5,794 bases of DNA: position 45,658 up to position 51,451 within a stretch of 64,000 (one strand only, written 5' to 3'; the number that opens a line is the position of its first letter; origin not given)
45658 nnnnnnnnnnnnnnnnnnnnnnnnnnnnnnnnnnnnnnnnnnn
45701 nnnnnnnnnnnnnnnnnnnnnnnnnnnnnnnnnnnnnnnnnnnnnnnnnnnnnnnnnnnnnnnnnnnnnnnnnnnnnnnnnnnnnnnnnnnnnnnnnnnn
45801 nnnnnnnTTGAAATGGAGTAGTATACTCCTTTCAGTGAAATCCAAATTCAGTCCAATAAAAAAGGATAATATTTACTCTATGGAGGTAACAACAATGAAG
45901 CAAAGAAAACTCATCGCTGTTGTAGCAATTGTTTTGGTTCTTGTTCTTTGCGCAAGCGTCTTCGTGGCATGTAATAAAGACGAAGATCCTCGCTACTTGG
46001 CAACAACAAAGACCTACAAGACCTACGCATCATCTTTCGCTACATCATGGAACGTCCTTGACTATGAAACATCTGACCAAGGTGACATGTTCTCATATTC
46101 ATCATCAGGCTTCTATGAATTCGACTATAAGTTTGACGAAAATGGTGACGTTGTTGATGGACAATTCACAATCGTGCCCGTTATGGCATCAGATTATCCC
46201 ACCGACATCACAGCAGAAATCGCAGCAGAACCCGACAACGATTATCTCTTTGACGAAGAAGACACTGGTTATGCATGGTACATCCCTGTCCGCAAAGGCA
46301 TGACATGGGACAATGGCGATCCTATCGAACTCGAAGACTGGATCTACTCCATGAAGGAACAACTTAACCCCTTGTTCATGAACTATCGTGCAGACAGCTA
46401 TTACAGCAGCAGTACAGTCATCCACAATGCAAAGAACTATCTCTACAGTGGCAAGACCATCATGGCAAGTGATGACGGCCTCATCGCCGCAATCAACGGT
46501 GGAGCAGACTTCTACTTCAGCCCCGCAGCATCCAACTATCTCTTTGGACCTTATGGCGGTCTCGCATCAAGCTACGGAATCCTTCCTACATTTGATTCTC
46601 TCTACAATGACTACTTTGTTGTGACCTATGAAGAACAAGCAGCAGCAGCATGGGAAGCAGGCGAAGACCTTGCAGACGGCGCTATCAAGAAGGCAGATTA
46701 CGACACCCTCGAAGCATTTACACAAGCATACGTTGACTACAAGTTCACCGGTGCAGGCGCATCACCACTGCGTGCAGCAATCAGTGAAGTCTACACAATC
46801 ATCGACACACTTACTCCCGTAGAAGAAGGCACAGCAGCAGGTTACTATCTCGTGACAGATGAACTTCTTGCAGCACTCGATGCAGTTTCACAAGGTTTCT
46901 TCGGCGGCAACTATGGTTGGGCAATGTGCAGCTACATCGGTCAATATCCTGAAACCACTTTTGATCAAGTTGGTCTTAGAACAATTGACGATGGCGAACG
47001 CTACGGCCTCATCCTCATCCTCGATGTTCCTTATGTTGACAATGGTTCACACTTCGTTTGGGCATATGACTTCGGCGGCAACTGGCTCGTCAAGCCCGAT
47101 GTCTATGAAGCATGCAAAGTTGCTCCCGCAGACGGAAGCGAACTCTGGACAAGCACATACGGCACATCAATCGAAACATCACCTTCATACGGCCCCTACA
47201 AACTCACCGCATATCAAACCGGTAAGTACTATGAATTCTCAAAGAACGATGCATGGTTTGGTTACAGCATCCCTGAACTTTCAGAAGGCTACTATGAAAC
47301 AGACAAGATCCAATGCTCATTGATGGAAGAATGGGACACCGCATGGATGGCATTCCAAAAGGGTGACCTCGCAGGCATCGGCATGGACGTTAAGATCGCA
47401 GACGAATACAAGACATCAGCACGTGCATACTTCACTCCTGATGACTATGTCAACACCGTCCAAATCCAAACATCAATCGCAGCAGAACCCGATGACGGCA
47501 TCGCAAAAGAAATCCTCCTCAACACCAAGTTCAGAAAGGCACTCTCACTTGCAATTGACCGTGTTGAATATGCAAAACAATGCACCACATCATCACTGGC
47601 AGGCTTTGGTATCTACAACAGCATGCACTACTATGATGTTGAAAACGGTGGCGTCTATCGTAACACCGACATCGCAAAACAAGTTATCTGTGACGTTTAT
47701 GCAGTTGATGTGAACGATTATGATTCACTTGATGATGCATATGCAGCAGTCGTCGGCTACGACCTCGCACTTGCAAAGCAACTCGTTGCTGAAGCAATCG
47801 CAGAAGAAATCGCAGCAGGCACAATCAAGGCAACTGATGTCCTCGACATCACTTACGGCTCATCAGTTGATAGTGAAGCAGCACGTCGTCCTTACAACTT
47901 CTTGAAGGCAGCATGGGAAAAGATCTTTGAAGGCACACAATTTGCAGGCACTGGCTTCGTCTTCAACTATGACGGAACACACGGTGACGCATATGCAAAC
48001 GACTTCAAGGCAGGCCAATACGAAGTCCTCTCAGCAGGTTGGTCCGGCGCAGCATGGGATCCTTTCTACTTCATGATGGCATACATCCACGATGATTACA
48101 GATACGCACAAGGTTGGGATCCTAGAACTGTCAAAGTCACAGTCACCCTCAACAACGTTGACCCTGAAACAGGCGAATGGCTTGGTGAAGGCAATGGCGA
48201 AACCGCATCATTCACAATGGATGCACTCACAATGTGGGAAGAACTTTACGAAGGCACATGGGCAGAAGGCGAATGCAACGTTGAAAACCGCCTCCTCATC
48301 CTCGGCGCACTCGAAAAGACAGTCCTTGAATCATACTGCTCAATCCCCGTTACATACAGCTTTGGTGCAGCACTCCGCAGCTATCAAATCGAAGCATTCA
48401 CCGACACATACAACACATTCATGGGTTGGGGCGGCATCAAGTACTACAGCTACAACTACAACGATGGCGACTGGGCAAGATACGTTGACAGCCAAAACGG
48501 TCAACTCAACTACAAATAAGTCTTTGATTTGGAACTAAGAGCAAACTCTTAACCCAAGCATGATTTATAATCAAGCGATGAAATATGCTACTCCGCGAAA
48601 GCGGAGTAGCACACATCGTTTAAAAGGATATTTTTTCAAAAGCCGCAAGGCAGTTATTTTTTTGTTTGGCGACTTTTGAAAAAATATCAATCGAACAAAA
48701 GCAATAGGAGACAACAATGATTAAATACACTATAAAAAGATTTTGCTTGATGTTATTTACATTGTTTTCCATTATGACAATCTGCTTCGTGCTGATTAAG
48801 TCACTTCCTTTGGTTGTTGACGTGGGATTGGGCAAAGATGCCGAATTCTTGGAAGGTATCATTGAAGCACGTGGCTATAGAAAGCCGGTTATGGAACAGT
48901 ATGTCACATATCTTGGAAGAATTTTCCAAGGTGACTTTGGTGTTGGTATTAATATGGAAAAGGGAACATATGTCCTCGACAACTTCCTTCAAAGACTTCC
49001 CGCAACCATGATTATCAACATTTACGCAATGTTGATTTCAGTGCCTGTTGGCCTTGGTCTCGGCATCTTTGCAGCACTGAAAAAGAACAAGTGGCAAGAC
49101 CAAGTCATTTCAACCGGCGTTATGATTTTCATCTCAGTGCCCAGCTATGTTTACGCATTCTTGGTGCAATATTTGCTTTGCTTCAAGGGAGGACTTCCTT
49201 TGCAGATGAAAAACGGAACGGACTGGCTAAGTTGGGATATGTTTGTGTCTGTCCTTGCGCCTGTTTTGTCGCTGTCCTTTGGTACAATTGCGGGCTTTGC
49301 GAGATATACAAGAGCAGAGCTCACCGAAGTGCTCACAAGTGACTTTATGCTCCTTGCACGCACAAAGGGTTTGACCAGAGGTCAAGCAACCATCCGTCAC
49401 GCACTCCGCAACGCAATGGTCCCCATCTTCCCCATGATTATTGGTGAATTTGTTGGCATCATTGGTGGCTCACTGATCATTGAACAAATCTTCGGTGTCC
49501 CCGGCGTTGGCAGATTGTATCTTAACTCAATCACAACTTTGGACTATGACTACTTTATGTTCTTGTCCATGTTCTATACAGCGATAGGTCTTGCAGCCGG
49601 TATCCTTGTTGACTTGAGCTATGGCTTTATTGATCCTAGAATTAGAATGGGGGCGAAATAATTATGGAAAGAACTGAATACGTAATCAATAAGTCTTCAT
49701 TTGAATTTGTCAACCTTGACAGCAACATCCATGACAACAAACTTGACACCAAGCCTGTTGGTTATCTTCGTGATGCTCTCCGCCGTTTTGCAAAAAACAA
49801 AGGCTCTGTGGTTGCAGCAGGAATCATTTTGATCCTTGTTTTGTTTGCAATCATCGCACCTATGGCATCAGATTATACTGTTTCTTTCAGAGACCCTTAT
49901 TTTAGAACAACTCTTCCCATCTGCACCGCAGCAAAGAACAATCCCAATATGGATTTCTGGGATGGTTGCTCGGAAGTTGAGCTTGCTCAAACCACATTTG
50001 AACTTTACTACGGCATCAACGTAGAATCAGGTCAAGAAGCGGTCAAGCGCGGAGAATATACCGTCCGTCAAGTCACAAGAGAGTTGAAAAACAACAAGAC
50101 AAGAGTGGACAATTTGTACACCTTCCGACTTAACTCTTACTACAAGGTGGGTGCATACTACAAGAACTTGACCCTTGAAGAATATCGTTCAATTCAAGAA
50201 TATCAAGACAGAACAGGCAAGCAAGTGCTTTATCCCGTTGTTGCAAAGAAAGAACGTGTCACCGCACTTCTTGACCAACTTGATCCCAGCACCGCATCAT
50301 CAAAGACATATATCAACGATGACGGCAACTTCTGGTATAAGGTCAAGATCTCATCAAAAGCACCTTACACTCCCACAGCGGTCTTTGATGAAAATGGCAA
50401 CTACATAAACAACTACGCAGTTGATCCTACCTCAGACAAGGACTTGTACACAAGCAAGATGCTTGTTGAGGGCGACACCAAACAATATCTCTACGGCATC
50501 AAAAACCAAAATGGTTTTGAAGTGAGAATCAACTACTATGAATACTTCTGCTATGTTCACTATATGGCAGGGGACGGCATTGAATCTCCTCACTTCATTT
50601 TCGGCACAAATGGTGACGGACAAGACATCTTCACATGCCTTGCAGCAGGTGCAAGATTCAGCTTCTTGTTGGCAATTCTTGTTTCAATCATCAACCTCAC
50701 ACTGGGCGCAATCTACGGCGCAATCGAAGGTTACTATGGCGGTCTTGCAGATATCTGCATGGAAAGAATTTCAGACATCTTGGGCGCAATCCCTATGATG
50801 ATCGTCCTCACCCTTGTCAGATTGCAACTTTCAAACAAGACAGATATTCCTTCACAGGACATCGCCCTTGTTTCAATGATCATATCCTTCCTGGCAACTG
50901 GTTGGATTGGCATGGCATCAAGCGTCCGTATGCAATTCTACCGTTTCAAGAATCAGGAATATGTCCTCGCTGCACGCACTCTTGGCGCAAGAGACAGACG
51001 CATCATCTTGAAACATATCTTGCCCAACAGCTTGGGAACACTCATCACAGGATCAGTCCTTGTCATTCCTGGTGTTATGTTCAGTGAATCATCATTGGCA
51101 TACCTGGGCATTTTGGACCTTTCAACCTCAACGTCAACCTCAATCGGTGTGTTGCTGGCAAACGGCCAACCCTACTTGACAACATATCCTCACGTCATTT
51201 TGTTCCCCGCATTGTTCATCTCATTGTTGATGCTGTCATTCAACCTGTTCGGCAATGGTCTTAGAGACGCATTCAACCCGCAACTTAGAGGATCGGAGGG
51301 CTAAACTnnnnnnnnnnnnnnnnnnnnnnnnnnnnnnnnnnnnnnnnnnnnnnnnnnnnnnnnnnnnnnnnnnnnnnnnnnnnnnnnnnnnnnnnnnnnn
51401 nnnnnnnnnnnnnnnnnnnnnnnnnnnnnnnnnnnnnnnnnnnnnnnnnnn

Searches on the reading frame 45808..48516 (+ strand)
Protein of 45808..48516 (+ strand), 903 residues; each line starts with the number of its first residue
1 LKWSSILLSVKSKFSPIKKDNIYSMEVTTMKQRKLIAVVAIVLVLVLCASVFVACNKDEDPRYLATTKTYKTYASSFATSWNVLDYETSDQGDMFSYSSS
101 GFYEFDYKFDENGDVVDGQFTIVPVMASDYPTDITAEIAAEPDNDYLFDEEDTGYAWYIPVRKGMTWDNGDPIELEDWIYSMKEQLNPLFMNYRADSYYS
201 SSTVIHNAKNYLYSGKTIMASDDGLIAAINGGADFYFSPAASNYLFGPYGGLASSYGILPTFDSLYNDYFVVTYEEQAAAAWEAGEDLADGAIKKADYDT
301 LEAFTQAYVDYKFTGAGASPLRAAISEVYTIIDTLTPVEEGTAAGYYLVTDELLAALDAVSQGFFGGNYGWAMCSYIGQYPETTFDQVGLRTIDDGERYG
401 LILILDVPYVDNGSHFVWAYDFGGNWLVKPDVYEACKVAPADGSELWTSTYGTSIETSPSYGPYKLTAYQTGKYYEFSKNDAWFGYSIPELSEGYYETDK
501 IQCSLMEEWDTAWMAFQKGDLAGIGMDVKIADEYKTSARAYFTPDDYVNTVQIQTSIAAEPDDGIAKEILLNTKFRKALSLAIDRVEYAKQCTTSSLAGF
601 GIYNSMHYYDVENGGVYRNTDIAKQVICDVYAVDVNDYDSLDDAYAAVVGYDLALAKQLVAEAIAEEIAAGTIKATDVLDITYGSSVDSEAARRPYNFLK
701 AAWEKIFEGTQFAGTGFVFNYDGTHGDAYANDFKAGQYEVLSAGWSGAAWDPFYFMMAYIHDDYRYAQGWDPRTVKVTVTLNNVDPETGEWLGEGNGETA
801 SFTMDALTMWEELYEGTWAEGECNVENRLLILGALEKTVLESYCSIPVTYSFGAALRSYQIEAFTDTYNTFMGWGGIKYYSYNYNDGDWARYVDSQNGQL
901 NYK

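Call 3: search_protein_families(library=pfam, proteins=[window:45808-48516:+], max_evalue=0.01)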
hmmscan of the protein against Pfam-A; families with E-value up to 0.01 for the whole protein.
window:45808-48516:+ (903 aa): 1 family
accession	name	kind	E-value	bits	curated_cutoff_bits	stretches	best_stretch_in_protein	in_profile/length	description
PF00496.27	SBP_bac_5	-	4.9e-26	92.2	32.4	2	452-762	109-363/368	Bacterial extracellular solute-binding proteins, family 5 Middle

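Call 31: search_protein_families(library=ncbifam, proteins=[window:45808-48516:+], max_evalue=0.01)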
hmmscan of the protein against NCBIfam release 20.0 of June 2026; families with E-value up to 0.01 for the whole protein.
window:45808-48516:+ (903 aa): 3 families
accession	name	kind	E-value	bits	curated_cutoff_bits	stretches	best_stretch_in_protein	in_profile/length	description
TIGR02294.1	nickel_nikA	equivalog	0.00018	20.2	393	0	459-593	163-286/501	nickel ABC transporter substrate-binding protein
NF045467.1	Opp4A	equivalog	0.00082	17.7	650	0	136-186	75-124/556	oligopeptide ABC transporter substrate-binding protein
NF047575.1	opine_bind_CntA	exception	0.00091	17.9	800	1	460-592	192-318/535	staphylopine-dependent metal ABC transporter substrate-binding lipoprotein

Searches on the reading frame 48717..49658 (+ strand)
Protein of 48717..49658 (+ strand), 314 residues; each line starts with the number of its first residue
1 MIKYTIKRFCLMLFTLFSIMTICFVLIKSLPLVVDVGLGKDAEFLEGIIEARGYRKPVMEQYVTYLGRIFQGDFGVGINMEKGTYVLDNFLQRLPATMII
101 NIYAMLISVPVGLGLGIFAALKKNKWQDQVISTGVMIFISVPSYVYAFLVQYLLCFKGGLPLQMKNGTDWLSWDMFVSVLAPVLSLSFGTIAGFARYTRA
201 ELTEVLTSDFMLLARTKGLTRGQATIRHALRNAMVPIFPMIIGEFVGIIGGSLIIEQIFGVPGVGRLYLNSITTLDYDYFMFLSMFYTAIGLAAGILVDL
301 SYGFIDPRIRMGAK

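Call 3: search_protein_families(library=pfam, proteins=[window:48717-49658:+], max_evalue=0.01)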
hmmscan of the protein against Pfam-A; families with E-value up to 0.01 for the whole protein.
window:48717-49658:+ (314 aa): 2 families
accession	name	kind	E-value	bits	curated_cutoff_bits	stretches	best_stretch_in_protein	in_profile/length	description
PF00528.27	BPD_transp_1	-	3.9e-34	118.4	26.4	1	112-310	1-183/184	Binding-protein-dependent transport system inner membrane component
PF19300.4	BPD_transp_1_N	-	1.6e-05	25.5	23.8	1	1-98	1-111/114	Binding-prot-dependent transport system membrane comp, N-term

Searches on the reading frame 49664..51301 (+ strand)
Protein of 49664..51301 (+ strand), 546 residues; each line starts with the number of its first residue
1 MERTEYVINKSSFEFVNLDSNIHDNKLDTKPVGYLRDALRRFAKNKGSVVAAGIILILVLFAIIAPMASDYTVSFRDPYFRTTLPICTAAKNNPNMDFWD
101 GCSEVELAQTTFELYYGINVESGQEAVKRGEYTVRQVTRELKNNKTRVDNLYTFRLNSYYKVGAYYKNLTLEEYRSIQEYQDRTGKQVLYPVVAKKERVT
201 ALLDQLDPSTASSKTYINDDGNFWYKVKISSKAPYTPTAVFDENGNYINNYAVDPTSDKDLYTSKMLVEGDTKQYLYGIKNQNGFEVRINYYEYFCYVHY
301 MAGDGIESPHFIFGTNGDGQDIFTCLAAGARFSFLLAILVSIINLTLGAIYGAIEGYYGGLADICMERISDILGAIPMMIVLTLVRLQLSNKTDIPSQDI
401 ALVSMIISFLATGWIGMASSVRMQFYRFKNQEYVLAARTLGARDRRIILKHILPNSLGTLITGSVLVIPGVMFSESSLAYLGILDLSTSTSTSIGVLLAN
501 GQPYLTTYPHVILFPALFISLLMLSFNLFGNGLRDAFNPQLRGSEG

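Call 3: search_protein_families(library=pfam, proteins=[window:49664-51301:+], max_evalue=0.01)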
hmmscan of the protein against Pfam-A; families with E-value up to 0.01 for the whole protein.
window:49664-51301:+ (546 aa): 2 families
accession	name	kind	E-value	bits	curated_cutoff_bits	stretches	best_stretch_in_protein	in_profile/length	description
PF00528.27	BPD_transp_1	-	2.8e-20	73.3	26.4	1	349-542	6-183/184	Binding-protein-dependent transport system inner membrane component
PF12911.12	OppC_N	-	2.1e-12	47.2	23.9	1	34-79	2-47/53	N-terminal TM domain of oligopeptide transport permease C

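Call 31: search_protein_families(library=ncbifam, proteins=[window:49664-51301:+], max_evalue=0.01)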
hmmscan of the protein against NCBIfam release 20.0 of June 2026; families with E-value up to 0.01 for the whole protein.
window:49664-51301:+ (546 aa): 21 families
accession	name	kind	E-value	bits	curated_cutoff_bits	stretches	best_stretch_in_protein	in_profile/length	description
NF045475.1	Opp3C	equivalog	4.4e-75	252.8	450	2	305-542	103-328/328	oligopeptide ABC transporter permease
NF043080.1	MMSYN1_0166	equivalog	1.5e-55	188.3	370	2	308-540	80-304/307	oligopeptide ABC transporter permease OppC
NF045476.1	Opp4C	equivalog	3.8e-54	183.8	350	2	308-540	54-278/278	oligopeptide ABC transporter permease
NF011935.0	PRK15406.1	equivalog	2.6e-45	155.5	433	2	303-540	75-300/302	oligopeptide ABC transporter permease OppC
NF045474.1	Opp2C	equivalog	1.1e-39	136.4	300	1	308-537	17-235/236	nickel transporter permease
NF011662.0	PRK15082.1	equivalog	1.1e-37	130.1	484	1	295-542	65-301/303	glutathione ABC transporter permease GsiD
NF008160.0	PRK10913.1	equivalog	2.1e-34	119.3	483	1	308-542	76-299/300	dipeptide ABC transporter permease DppC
TIGR02790.1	nickel_nikC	equivalog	9.3e-34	117.2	358.45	1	308-537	39-257/258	nickel ABC transporter permease subunit NikC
NF045473.1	Opp1C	equivalog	1.2e-33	116.7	350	1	308-541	45-267/267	nickel/cobalt ABC transporter permease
NF007738.0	PRK10417.1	equivalog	3.1e-29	102.4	335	1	311-543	52-273/277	nickel ABC transporter permease subunit NikC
NF007376.0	PRK09881.1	equivalog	4.6e-28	98.1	434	1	310-544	73-296/298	D,D-dipeptide ABC transporter permease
NF011596.0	PRK15021.1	subfamily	2e-26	92.9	439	1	312-540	122-338/341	microcin C ABC transporter permease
NF047573.1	opine_perm_CntC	exception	1.7e-25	89.9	440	1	308-541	49-271/271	staphylopine uptake ABC transporter permease subunit CntC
NF011691.0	PRK15111.1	equivalog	1.3e-17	64.3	379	1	311-538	76-292/296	putrescine export ABC transporter permease SapC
NF045469.1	Opp1B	equivalog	8.7e-07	28.7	380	1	322-541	95-306/307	nickel/cobalt ABC transporter permease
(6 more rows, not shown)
